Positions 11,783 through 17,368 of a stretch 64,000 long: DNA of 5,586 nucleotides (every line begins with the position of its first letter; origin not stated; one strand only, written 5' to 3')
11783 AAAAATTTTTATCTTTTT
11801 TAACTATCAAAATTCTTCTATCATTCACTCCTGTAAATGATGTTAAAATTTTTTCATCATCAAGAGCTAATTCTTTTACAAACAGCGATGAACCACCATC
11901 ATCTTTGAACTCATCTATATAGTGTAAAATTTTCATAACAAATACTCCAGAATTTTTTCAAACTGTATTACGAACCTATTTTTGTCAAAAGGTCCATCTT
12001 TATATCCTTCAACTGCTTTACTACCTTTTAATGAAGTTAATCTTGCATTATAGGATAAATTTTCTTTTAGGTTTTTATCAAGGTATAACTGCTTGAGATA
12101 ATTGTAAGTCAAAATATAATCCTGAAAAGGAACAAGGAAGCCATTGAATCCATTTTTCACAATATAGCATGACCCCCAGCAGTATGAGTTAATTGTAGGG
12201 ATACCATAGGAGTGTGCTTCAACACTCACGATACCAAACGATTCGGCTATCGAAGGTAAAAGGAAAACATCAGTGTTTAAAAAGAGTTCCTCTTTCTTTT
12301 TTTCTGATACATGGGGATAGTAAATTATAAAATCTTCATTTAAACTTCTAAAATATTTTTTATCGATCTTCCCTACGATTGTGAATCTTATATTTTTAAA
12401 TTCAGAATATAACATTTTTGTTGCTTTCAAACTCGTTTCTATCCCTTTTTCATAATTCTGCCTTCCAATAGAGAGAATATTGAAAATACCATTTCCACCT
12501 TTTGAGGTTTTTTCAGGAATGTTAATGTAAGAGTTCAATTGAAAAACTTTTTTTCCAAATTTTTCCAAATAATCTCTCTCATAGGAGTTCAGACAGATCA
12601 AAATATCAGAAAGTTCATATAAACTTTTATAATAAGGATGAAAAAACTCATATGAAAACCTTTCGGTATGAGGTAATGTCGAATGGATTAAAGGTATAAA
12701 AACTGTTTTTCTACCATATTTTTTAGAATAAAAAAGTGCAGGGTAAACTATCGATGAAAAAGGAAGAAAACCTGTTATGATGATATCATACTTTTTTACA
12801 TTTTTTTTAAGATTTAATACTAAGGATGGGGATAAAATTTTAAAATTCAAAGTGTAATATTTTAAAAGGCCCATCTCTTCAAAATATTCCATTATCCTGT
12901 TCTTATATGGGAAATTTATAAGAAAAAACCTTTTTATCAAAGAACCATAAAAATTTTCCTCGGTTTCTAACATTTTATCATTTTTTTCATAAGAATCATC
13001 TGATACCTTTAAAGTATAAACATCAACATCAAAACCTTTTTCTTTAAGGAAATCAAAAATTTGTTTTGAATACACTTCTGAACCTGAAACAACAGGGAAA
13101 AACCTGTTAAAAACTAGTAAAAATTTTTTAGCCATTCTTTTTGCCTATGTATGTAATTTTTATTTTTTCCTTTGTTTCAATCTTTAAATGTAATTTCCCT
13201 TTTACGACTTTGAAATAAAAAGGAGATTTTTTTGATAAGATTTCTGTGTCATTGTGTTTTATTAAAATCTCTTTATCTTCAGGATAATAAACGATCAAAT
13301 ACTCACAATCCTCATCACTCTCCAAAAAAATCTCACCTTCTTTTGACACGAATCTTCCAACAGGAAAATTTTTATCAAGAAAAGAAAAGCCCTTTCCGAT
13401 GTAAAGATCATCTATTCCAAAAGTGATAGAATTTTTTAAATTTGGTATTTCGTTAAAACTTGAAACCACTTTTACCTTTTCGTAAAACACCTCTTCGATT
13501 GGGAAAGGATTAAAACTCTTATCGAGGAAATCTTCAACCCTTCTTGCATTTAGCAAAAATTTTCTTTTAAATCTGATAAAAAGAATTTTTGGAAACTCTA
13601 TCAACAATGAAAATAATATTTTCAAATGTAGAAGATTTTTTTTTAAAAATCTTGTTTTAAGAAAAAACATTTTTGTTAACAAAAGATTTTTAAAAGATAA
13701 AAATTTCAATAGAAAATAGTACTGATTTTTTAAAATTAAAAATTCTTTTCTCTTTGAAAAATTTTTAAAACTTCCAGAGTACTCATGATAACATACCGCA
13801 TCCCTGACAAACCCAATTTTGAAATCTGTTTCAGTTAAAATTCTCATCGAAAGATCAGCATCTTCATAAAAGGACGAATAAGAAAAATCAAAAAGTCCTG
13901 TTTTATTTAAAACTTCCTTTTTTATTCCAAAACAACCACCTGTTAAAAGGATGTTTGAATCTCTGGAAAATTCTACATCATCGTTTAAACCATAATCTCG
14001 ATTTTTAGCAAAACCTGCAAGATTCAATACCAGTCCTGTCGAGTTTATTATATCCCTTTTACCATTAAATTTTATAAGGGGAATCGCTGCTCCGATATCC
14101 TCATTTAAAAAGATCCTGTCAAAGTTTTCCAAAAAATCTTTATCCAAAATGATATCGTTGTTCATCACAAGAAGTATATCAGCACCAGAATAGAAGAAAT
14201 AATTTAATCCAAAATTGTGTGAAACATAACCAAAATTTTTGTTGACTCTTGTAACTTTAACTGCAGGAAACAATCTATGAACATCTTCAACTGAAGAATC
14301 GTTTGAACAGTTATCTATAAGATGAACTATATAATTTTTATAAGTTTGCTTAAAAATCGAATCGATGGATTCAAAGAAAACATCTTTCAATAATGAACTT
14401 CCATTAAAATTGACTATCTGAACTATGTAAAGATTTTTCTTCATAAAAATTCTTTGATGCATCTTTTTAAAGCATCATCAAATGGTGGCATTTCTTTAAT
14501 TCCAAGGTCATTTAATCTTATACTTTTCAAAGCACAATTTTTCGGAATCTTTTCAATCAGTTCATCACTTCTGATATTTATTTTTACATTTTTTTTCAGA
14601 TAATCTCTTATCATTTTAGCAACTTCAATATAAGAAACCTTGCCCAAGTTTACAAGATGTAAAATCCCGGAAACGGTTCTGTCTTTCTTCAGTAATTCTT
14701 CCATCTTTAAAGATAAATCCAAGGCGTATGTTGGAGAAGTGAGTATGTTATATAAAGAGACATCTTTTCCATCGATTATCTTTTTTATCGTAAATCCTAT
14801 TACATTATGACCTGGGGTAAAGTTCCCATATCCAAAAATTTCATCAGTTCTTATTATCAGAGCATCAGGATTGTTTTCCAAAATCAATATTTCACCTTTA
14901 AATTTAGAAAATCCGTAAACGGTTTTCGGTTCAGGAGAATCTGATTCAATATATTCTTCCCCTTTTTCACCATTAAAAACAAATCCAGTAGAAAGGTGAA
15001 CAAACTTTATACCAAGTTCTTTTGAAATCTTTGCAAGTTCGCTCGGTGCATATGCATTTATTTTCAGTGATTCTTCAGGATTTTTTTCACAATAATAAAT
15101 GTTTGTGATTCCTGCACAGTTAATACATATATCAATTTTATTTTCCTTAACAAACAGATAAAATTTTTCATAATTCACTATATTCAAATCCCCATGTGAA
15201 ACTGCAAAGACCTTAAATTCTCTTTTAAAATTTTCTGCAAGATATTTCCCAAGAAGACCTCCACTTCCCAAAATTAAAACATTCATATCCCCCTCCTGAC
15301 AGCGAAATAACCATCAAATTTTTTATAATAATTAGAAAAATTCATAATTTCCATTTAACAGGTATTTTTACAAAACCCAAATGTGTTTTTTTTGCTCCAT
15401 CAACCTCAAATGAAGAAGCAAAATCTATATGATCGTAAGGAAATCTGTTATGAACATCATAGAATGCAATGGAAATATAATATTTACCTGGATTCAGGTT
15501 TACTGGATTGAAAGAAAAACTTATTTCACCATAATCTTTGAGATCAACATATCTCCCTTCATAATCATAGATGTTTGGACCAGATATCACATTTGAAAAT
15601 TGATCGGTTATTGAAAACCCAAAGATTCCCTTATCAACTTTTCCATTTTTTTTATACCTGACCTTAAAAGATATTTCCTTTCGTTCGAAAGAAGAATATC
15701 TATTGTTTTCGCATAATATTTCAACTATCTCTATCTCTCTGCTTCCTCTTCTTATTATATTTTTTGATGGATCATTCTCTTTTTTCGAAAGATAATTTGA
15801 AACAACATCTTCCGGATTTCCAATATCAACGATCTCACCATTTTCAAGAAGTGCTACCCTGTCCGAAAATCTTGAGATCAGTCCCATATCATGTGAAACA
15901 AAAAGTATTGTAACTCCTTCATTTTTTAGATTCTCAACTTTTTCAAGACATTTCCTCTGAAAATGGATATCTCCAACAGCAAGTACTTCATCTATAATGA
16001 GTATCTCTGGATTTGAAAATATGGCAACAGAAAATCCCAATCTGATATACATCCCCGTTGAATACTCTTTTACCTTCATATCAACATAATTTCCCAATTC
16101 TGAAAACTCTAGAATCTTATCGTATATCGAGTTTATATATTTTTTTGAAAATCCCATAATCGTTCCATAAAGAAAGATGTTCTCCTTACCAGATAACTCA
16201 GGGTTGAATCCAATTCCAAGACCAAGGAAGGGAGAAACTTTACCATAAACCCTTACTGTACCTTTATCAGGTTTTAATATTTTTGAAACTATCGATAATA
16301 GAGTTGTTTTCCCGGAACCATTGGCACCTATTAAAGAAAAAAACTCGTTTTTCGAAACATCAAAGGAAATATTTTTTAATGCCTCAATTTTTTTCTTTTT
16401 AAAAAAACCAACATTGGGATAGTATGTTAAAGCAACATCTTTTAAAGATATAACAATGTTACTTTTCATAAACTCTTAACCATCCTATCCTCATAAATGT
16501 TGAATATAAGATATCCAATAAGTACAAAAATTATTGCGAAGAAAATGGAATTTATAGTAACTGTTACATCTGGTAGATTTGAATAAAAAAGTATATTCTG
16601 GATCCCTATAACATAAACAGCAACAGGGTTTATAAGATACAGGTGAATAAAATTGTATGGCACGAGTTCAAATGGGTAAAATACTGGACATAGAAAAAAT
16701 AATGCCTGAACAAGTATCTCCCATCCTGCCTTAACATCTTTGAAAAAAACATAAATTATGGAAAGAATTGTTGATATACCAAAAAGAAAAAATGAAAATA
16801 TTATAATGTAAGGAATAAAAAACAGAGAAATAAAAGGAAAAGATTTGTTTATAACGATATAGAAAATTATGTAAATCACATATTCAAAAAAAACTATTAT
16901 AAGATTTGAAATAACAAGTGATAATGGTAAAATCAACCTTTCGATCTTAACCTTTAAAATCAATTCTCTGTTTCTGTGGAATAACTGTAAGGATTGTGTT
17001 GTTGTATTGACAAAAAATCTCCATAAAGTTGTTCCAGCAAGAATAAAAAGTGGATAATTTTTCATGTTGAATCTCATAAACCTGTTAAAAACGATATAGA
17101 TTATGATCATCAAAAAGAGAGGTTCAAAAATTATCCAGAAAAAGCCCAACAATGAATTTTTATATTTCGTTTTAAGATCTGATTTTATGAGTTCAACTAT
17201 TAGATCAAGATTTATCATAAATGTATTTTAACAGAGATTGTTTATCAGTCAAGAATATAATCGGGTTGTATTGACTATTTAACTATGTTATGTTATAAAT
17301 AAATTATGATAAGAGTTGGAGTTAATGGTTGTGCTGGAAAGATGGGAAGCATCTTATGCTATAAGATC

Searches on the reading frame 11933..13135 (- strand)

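Call 7: search_protein_families(library=pfam, proteins=[window:11933-13135:-], max_evalue=0.00001)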
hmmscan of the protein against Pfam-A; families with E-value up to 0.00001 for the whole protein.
window:11933-13135:- (400 aa): 4 families
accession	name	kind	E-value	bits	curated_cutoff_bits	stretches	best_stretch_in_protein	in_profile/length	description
PF00534.26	Glycos_transf_1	-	1.2e-26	93.7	26.4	1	220-365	18-170/172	Glycosyl transferases group 1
PF13692.12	Glyco_trans_1_4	-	2e-17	64.2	27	1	219-339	3-128/142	Glycosyl transferases group 1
PF13439.12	Glyco_transf_4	-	2.5e-09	37.8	28.5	1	16-194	1-153/170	Glycosyltransferase Family 4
PF20706.3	GT4-conflict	-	1e-06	28.5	26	1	193-315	169-309/385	Family 4 Glycosyltransferase in conflict systems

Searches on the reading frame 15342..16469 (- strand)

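Call 7: search_protein_families(library=pfam, proteins=[window:15342-16469:-], max_evalue=0.00001)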
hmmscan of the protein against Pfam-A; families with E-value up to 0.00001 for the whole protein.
window:15342-16469:- (375 aa): 3 families
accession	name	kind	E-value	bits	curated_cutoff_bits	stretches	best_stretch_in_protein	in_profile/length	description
PF14524.12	Wzt_C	-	7.7e-18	65.3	30.4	1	240-368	4-142/143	Wzt C-terminal domain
PF00005.33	ABC_tran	-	9.6e-18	65.5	25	1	31-162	1-135/137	ABC transporter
PF13304.12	AAA_21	-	4.3e-07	30.7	27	0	44-62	2-20/304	AAA domain, putative AbiEii toxin, Type IV TA system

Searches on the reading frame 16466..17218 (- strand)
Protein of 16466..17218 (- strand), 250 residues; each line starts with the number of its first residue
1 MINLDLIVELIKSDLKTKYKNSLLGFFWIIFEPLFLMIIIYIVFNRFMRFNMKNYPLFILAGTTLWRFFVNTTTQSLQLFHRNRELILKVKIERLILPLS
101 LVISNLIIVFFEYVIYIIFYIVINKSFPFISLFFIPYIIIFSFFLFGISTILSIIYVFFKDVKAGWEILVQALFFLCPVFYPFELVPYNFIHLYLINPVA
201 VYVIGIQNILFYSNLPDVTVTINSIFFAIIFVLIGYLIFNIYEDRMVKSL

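Call 7: search_protein_families(library=pfam, proteins=[window:16466-17218:-], max_evalue=0.00001)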
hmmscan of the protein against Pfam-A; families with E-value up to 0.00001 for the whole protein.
window:16466-17218:- (250 aa): 1 family
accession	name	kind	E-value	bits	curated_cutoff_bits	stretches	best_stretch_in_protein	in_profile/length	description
PF01061.29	ABC2_membrane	-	1.3e-10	41.6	26.9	1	8-211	4-211/211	ABC-2 type transporter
